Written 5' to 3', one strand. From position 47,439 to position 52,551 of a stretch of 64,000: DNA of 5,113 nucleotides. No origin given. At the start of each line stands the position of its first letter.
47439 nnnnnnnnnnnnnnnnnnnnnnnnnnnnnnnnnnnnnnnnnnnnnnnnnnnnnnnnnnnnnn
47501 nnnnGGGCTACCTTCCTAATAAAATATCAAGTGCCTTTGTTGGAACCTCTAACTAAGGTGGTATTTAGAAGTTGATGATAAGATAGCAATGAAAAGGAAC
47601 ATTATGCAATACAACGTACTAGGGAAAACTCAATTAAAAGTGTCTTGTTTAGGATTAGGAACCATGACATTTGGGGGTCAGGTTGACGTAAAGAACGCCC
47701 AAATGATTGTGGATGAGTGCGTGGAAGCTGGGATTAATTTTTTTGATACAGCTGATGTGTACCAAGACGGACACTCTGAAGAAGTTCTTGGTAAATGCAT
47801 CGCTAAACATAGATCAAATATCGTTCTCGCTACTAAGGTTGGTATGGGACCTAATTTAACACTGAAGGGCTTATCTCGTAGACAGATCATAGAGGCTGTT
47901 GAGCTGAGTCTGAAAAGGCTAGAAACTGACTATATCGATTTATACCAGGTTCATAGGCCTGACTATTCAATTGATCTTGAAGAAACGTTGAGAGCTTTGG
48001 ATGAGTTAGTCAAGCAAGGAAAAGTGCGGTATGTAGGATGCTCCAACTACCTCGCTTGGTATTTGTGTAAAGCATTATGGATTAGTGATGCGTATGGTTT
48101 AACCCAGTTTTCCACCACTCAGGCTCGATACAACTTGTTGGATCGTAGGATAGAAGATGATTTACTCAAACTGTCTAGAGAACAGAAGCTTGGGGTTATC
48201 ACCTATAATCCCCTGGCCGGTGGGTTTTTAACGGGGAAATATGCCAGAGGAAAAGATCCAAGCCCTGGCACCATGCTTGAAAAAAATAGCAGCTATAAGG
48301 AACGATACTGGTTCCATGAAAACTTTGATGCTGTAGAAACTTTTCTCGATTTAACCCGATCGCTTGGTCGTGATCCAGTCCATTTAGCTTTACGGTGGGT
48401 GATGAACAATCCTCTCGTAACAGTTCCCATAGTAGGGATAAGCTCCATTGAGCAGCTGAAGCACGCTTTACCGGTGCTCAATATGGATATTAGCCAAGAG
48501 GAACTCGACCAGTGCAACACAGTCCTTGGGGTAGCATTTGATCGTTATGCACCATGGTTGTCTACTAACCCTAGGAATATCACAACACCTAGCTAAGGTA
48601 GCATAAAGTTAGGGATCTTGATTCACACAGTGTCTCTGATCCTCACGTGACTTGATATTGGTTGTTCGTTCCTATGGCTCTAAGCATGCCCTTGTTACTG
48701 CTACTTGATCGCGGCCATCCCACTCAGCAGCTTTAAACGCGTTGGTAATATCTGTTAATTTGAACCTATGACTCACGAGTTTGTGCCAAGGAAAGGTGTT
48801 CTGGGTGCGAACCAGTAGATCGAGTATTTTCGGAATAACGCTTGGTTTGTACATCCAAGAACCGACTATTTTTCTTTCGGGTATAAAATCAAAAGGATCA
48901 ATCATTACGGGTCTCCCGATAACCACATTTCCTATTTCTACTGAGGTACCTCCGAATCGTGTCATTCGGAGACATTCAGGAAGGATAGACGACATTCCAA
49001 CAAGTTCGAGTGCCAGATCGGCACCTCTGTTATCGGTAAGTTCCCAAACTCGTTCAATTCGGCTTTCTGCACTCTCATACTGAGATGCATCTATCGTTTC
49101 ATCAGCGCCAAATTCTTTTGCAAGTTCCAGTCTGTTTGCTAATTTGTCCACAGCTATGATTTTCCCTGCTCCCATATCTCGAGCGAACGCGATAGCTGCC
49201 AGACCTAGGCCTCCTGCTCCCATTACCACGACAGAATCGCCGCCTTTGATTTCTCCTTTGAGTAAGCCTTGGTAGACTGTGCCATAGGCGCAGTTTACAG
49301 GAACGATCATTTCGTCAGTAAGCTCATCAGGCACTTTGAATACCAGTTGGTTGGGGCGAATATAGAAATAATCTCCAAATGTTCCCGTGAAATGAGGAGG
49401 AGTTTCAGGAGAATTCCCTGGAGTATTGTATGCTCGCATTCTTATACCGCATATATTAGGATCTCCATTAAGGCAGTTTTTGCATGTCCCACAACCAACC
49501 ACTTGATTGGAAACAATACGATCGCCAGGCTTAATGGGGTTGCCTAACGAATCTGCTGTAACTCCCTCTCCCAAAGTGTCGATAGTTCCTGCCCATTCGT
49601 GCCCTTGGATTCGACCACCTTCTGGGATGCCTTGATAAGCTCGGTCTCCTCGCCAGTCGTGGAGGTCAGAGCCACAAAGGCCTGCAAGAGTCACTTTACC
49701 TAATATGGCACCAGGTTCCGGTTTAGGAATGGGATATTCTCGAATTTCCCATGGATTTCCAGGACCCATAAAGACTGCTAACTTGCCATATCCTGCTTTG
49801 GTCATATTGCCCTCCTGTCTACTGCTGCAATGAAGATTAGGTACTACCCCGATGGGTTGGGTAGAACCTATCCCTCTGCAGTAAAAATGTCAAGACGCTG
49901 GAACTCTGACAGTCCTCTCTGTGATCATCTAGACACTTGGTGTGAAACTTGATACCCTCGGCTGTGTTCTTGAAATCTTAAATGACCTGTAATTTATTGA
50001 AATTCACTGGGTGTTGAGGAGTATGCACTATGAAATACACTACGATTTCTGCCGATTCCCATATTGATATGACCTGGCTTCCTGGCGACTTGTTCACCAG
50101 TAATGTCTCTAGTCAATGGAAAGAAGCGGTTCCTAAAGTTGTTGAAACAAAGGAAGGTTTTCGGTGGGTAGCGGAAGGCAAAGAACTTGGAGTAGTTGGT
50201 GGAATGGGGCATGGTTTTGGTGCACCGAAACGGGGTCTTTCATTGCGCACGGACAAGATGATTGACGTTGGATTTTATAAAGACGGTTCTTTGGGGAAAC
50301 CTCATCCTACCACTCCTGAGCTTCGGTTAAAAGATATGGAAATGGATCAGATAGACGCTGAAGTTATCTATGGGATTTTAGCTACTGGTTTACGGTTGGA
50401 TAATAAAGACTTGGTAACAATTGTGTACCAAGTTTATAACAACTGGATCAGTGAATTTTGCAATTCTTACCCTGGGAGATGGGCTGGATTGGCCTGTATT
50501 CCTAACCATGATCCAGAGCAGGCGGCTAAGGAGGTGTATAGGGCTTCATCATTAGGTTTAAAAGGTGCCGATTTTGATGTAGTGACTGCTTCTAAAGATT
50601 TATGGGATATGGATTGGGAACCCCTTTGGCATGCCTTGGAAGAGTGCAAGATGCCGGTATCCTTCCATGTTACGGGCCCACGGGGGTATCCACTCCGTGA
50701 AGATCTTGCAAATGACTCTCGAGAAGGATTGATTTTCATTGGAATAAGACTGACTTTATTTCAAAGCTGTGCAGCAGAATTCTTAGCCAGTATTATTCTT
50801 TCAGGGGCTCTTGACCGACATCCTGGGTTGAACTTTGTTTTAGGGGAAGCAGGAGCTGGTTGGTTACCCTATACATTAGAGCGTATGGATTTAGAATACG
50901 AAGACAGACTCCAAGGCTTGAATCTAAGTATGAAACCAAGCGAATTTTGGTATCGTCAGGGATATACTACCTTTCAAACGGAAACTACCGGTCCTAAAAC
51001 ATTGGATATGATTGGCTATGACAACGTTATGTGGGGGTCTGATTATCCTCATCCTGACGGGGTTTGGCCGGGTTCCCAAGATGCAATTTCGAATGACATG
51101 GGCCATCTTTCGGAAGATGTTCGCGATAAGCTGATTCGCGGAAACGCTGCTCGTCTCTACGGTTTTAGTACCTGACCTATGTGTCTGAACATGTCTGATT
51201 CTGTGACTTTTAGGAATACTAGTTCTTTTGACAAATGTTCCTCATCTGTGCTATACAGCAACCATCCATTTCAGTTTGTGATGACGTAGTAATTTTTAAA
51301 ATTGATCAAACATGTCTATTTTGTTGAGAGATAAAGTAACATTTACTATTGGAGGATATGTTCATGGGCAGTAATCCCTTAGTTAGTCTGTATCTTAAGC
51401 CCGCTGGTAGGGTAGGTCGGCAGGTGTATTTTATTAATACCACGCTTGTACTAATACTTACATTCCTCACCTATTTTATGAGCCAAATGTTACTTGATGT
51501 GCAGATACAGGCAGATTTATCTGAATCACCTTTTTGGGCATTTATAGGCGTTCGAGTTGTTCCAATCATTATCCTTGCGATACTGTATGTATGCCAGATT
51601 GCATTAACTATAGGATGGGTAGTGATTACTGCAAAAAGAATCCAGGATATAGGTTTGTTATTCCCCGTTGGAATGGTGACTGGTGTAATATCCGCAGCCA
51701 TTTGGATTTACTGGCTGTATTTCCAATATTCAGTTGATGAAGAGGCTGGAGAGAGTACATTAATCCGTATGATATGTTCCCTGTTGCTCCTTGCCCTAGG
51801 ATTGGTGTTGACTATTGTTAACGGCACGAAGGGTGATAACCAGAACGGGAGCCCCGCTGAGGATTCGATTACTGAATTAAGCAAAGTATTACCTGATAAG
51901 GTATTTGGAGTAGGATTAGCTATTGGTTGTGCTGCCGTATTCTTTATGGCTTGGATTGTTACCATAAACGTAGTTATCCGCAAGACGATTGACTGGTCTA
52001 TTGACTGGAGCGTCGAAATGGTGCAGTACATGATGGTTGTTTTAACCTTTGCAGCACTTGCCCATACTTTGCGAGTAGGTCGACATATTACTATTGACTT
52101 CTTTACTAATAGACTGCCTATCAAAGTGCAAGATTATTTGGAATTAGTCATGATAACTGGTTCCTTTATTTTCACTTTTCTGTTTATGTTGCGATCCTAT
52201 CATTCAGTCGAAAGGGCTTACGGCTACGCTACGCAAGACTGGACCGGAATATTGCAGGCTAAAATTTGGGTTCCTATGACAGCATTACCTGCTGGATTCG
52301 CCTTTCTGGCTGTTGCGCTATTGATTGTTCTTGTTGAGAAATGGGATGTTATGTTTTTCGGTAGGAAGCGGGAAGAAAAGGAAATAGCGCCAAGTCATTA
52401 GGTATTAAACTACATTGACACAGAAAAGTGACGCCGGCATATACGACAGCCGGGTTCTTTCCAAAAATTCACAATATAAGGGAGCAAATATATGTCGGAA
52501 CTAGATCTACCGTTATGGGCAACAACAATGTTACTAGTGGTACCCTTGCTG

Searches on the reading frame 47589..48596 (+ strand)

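Call 4: search_protein_families(library=pfam, proteins=[window:47589-48596:+])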
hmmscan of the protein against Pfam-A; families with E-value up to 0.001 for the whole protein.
window:47589-48596:+ (335 aa): 1 family
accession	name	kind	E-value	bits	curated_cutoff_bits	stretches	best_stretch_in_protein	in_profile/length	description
PF00248.27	Aldo_ket_red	-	2.9e-80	269.9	24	1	21-311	2-288/291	Aldo/keto reductase family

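Call 5: search_protein_families(library=ncbifam, proteins=[window:47589-48596:+])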
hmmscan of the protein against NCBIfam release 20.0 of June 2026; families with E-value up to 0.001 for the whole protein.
window:47589-48596:+ (335 aa): 7 families
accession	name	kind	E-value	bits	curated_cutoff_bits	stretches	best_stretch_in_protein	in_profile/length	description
NF007912.0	PRK10625.1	equivalog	1.6e-51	175.8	415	2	128-312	155-337/346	NADP(H)-dependent aldo-keto reductase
TIGR01293.1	Kv_beta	subfamily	8.9e-46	156.4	365.4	1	6-299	1-303/319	voltage-dependent potassium channel subunit beta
NF049922.1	MethglyxlRedYdjG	equivalog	4.4e-42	144.2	550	1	7-308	2-316/326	NADH-dependent methylglyoxal reductase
NF007388.0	PRK09912.1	subfamily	4.9e-37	127.6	448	1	4-310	11-329/346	L-glyceraldehyde 3-phosphate reductase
NF007695.0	PRK10376.1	subfamily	1.8e-21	76.5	280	1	23-213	22-218/290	oxidoreductase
NF008377.0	PRK11172.1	equivalog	2.2e-15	56.6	327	1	17-212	2-184/267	2,5-didehydrogluconate reductase DkgB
NF008598.0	PRK11565.1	equivalog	3.1e-13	49.4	425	1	21-159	18-145/275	2,5-didehydrogluconate reductase DkgA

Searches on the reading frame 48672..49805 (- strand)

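Call 4: search_protein_families(library=pfam, proteins=[window:48672-49805:-])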
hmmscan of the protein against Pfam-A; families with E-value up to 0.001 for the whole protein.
window:48672-49805:- (377 aa): 3 families
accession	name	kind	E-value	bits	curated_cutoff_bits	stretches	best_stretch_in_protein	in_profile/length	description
PF00107.32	ADH_zinc_N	-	3.9e-27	95.2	31.8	1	199-332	1-128/129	Zinc-binding dehydrogenase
PF08240.17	ADH_N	-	1e-17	64.7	23.5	1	31-160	2-104/104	Alcohol dehydrogenase GroES-like domain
PF01262.27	AlaDh_PNT_C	-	1.7e-05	24.8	23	1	179-248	16-88/214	Alanine dehydrogenase/PNT, C-terminal domain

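Call 5: search_protein_families(library=ncbifam, proteins=[window:48672-49805:-])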
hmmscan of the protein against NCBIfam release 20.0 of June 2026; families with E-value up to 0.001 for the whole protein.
window:48672-49805:- (377 aa): 22 families
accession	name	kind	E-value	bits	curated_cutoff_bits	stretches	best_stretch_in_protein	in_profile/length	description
TIGR03366.1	HpnZ_proposed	hypoth_equivalog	1.1e-60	205.5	328.1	1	27-353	1-315/315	putative phosphonate catabolism associated alcohol dehydrogenase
NF041097.1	keto_inos_dh_IolM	equivalog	2.6e-46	158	450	1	19-370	40-387/389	scyllo-inosose 3-dehydrogenase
TIGR03989.1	Rxyl_3153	subfamily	6.7e-41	140.8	440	1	8-359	3-357/370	NDMA-dependent alcohol dehydrogenase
TIGR00692.1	tdh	equivalog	2.3e-39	135.4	458.35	1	20-359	12-327/340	L-threonine 3-dehydrogenase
NF003808.0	PRK05396.1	equivalog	1e-38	133.1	380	1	20-361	14-329/341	L-threonine 3-dehydrogenase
NF007489.0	PRK10083.1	equivalog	1.4e-37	129.4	376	1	17-368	10-331/339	Zn-dependent oxidoreductase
TIGR03451.1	mycoS_dep_FDH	equivalog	1.3e-36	126.2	512.9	1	16-359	11-345/358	S-(hydroxymethyl)mycothiol dehydrogenase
NF010344.0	PRK13771.1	subfamily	6.4e-35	120.7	349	1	12-294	6-257/334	putative alcohol dehydrogenase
TIGR02818.1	adh_III_F_hyde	equivalog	2.4e-33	115.7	543.95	1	9-359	4-355/368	S-(hydroxymethyl)glutathione dehydrogenase/class III alcohol dehydrogenase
NF041172.1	AcrlCoa_red_Thmprot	equivalog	1.1e-30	106.8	500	1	11-295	5-259/334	acryloyl-CoA reductase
NF006940.0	PRK09422.1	equivalog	9.8e-29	100.4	344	1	28-251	21-224/338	alcohol dehydrogenase AdhP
NF007375.0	PRK09880.1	equivalog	2.3e-27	95.7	469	1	34-360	30-330/344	L-idonate 5-dehydrogenase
TIGR03201.1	dearomat_had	equivalog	1.9e-23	83.1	338.65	1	13-360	5-336/349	6-hydroxycyclohex-1-ene-1-carbonyl-CoA dehydrogenase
NF047908.1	AldhRedAhr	equivalog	1.5e-21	76.7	470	1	37-336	34-303/335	NADPH-dependent aldehyde reductase Ahr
NF007642.0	PRK10309.1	equivalog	1.2e-19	70.7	550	1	22-282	15-250/347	galactitol-1-phosphate 5-dehydrogenase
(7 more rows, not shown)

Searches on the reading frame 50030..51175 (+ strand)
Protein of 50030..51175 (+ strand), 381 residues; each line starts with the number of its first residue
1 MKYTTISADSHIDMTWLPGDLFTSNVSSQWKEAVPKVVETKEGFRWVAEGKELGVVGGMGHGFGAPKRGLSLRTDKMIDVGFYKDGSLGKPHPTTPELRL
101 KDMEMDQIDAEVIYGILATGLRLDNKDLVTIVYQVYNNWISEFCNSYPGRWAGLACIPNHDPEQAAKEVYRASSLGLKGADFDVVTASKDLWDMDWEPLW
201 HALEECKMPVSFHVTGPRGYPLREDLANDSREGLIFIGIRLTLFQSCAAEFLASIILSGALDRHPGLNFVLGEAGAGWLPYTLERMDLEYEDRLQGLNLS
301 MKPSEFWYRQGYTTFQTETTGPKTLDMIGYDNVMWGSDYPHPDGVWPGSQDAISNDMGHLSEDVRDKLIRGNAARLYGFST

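Call 89: search_protein_families(library=pfam, proteins=[window:50030-51175:+], max_evalue=0.00001)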
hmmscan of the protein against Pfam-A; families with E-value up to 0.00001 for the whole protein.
window:50030-51175:+ (381 aa): 1 family
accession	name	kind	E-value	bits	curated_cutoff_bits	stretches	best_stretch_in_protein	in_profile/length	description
PF04909.20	Amidohydro_2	-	7.2e-34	118.3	26.4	1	91-379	16-289/289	Amidohydrolase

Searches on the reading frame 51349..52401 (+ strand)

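Call 59: search_protein_families(library=pfam, proteins=[window:51349-52401:+], max_evalue=0.00001)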
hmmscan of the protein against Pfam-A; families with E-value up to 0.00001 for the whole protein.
window:51349-52401:+ (350 aa): 1 family
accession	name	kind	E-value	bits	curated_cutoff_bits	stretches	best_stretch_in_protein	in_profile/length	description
PF04290.18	DctQ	-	1.6e-20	73.8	28.3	1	200-332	1-130/132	Tripartite ATP-independent periplasmic transporters, DctQ component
